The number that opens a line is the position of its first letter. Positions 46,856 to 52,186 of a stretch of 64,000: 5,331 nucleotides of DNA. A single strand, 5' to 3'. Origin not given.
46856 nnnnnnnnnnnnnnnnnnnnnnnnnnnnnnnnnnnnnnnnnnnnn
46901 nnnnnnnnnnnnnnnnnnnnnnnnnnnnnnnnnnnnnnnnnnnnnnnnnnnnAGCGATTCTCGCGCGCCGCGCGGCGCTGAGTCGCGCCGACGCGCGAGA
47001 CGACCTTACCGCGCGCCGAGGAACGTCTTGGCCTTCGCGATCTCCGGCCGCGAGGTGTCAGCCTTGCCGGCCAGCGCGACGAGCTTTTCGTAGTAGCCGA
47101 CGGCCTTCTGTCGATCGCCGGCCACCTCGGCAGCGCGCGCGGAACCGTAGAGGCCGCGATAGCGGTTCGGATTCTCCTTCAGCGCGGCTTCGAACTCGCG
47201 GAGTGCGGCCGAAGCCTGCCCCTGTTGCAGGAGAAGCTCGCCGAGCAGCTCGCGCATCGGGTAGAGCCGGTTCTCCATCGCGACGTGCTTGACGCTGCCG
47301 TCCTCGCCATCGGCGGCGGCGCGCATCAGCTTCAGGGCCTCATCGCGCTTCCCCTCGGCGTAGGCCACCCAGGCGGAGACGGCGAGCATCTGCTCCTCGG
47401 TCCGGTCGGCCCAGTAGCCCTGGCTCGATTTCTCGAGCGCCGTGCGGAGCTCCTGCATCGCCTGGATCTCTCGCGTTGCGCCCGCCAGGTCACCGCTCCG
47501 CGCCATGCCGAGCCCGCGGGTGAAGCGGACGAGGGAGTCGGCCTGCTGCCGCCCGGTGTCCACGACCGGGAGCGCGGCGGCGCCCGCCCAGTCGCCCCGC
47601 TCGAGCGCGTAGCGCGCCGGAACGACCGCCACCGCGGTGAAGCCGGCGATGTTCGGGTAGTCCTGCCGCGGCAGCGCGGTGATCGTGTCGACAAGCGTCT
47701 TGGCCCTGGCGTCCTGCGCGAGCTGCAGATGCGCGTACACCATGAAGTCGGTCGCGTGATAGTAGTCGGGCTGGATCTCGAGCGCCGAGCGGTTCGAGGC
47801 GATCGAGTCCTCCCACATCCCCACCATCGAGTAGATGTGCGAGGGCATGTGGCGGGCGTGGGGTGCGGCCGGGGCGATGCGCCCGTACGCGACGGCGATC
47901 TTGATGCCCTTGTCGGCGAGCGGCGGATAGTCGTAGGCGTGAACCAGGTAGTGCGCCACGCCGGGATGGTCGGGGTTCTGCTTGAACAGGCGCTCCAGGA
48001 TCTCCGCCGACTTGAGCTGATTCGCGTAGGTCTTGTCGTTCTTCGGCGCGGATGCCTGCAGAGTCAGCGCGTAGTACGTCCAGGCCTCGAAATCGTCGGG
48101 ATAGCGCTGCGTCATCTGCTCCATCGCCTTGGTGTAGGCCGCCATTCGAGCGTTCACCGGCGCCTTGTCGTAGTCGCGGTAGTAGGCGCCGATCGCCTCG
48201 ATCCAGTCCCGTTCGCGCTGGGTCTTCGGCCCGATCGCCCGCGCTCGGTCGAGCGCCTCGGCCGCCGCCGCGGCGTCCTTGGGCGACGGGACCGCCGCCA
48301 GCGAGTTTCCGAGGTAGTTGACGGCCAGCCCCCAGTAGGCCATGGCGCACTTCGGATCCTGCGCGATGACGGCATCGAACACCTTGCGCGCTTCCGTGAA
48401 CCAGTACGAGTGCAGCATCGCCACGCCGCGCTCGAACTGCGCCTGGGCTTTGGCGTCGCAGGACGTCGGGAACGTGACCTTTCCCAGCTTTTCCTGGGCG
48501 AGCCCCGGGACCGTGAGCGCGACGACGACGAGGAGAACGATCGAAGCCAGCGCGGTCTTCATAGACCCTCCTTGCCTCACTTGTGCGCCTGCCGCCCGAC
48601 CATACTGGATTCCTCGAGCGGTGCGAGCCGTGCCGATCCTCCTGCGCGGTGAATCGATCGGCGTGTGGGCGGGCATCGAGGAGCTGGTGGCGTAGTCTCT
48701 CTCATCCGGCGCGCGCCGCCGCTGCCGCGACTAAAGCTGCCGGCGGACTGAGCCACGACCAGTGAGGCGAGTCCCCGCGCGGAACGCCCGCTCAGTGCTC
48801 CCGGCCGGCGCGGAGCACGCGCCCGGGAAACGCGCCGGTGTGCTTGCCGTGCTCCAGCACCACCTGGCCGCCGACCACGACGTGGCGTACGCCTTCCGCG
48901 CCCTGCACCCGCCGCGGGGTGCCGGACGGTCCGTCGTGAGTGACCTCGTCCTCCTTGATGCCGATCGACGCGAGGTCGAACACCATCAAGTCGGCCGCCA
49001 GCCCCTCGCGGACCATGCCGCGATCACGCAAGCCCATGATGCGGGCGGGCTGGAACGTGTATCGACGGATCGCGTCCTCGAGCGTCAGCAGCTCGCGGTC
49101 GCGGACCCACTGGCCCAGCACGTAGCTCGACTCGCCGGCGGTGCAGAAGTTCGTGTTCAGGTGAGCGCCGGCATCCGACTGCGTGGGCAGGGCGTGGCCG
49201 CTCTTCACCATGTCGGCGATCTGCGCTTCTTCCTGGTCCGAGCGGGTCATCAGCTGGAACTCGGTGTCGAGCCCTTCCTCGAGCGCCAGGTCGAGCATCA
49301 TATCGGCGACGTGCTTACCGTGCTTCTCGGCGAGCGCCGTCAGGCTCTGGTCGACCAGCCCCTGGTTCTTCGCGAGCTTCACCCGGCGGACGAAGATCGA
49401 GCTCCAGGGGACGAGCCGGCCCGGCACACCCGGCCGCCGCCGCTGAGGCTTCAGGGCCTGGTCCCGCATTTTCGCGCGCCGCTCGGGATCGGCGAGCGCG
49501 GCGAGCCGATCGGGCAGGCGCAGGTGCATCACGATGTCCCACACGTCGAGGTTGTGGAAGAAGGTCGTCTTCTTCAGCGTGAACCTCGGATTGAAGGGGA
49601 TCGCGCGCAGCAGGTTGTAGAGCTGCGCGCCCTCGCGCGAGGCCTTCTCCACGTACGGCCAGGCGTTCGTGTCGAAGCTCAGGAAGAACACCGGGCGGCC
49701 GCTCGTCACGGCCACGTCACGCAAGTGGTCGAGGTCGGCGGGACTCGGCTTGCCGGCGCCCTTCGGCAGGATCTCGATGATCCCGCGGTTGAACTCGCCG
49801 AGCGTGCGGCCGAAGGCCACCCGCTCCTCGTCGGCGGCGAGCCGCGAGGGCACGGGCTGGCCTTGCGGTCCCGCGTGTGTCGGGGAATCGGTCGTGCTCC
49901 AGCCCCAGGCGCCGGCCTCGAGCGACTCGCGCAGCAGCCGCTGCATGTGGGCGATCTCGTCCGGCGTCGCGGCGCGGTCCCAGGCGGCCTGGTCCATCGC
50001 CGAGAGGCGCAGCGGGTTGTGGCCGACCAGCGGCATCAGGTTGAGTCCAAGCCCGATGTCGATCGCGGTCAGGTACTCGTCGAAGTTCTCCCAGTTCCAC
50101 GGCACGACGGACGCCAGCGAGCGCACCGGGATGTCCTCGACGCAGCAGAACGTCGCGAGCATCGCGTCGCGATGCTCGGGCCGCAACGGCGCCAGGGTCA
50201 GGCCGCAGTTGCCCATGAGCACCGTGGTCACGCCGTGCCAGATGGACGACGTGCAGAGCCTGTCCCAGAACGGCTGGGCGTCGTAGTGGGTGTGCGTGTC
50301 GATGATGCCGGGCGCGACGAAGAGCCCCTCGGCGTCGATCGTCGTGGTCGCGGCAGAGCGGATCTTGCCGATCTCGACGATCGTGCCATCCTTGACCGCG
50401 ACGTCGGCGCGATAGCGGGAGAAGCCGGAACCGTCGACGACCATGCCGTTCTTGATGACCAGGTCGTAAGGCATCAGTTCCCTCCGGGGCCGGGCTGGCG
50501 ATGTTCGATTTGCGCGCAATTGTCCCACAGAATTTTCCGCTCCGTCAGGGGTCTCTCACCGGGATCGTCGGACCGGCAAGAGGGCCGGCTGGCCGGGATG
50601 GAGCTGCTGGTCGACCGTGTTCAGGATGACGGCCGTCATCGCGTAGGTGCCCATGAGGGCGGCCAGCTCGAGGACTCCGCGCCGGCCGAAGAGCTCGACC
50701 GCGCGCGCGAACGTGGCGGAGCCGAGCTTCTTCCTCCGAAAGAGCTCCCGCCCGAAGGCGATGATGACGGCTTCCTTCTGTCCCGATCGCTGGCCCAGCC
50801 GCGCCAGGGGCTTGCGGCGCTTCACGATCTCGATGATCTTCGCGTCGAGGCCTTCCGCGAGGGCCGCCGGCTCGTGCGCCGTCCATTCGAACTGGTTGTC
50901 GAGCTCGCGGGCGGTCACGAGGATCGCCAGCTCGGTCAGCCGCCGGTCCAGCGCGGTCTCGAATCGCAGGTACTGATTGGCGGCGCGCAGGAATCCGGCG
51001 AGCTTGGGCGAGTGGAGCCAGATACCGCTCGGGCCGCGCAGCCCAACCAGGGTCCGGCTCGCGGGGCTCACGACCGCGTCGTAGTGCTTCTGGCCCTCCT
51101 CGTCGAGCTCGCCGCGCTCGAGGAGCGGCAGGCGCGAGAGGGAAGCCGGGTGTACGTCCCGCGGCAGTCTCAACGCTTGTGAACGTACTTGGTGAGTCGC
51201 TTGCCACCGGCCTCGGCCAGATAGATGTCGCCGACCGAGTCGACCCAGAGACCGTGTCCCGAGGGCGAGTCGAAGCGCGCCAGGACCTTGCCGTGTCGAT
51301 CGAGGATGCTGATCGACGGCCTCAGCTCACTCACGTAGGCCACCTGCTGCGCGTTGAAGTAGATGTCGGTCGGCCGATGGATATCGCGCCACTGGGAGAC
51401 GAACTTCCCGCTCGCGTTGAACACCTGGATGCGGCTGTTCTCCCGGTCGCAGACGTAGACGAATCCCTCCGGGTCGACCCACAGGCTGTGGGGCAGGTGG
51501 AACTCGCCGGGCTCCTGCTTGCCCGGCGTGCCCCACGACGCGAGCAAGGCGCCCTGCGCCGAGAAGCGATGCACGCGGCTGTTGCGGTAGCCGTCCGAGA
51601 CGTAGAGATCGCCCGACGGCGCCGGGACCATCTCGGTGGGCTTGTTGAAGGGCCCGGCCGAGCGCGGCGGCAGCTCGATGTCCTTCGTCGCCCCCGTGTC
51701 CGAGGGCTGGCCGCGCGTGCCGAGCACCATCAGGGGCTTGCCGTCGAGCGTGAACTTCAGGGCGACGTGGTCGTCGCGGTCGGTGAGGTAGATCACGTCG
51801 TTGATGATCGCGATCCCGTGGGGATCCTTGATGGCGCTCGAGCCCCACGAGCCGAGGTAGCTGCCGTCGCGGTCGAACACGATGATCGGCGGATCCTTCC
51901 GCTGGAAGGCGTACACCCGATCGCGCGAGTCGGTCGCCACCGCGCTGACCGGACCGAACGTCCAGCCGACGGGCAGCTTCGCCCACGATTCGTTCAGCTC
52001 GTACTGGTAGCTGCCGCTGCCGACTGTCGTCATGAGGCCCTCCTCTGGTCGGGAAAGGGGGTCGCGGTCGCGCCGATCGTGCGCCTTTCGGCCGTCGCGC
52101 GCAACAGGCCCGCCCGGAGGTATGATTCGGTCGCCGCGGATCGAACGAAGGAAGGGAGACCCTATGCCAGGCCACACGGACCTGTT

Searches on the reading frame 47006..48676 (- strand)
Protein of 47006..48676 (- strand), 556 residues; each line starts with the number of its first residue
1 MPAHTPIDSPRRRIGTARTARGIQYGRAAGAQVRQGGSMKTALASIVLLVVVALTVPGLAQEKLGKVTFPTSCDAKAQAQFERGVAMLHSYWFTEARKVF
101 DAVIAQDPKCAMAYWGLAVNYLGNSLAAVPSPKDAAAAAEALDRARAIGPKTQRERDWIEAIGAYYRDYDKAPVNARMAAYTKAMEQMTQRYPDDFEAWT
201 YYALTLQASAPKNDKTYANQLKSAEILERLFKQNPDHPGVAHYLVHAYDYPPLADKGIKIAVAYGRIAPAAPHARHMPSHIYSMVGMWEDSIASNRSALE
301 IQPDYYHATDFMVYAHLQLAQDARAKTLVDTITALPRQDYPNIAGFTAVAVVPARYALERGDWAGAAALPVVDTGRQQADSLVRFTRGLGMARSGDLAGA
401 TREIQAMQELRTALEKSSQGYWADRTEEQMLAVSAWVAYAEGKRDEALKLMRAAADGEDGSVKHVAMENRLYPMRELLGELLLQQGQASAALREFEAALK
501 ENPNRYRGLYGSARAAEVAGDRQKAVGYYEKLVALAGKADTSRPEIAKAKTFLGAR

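Call 11: search_protein_families(library=pfam, proteins=[window:47006-48676:-])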
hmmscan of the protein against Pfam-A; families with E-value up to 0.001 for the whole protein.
window:47006-48676:- (556 aa): 7 families
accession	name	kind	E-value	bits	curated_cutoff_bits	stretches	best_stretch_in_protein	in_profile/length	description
PF13428.12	TPR_14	-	2.7e-10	40.3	23.5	0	477-514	6-43/44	Tetratricopeptide repeat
PF14559.12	TPR_19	-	6.1e-10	39.7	25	1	482-536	1-55/68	Tetratricopeptide repeat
PF07719.23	TPR_2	-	1.4e-09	37.7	27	0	477-504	6-33/34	Tetratricopeptide repeat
PF13432.12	TPR_16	-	1.7e-09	38.3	32.7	2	478-537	3-62/65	Tetratricopeptide repeat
PF13414.12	TPR_11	-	9.2e-05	22.5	26.8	0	479-504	1-26/42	TPR repeat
PF01239.28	PPTA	-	0.00013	21.9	29.5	0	184-207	7-30/32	Protein prenyltransferase alpha subunit repeat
PF00515.34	TPR_1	-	0.0004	20.5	27.8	0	478-504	7-33/34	Tetratricopeptide repeat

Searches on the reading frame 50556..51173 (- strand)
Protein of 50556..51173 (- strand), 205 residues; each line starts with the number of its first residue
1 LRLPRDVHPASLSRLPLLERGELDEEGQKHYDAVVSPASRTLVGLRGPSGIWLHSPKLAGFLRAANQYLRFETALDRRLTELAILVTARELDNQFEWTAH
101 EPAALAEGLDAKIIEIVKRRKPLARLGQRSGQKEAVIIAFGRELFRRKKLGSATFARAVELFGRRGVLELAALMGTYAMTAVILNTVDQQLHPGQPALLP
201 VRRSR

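Call 11: search_protein_families(library=pfam, proteins=[window:50556-51173:-])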
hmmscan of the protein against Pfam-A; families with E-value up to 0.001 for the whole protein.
window:50556-51173:- (205 aa): 1 family
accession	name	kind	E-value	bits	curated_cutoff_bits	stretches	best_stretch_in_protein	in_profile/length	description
PF02627.25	CMD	-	4.2e-05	23.9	23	1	56-114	1-59/84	Carboxymuconolactone decarboxylase family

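Call 29: search_protein_families(library=ncbifam, proteins=[window:50556-51173:-], max_evalue=0.00001)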
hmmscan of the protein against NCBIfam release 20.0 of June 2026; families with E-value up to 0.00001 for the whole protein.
window:50556-51173:- (205 aa): 0 families

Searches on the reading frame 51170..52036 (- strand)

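Call 11: search_protein_families(library=pfam, proteins=[window:51170-52036:-])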
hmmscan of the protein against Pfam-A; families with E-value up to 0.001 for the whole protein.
window:51170-52036:- (288 aa): 4 families
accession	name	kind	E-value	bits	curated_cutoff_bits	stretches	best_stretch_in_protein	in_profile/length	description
PF01436.27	NHL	-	1.9e-18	65.9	20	1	179-206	1-28/28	NHL repeat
PF17170.10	DUF5128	-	5.3e-06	26.3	22.9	0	142-215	54-127/321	6-bladed beta-propeller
PF08450.18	SGL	-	0.00013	22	26.3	0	181-227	185-232/246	SMP-30/Gluconolactonase/LRE-like region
PF06739.17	SBBP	-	0.00028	21.2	20.5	0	182-196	15-29/38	Beta-propeller repeat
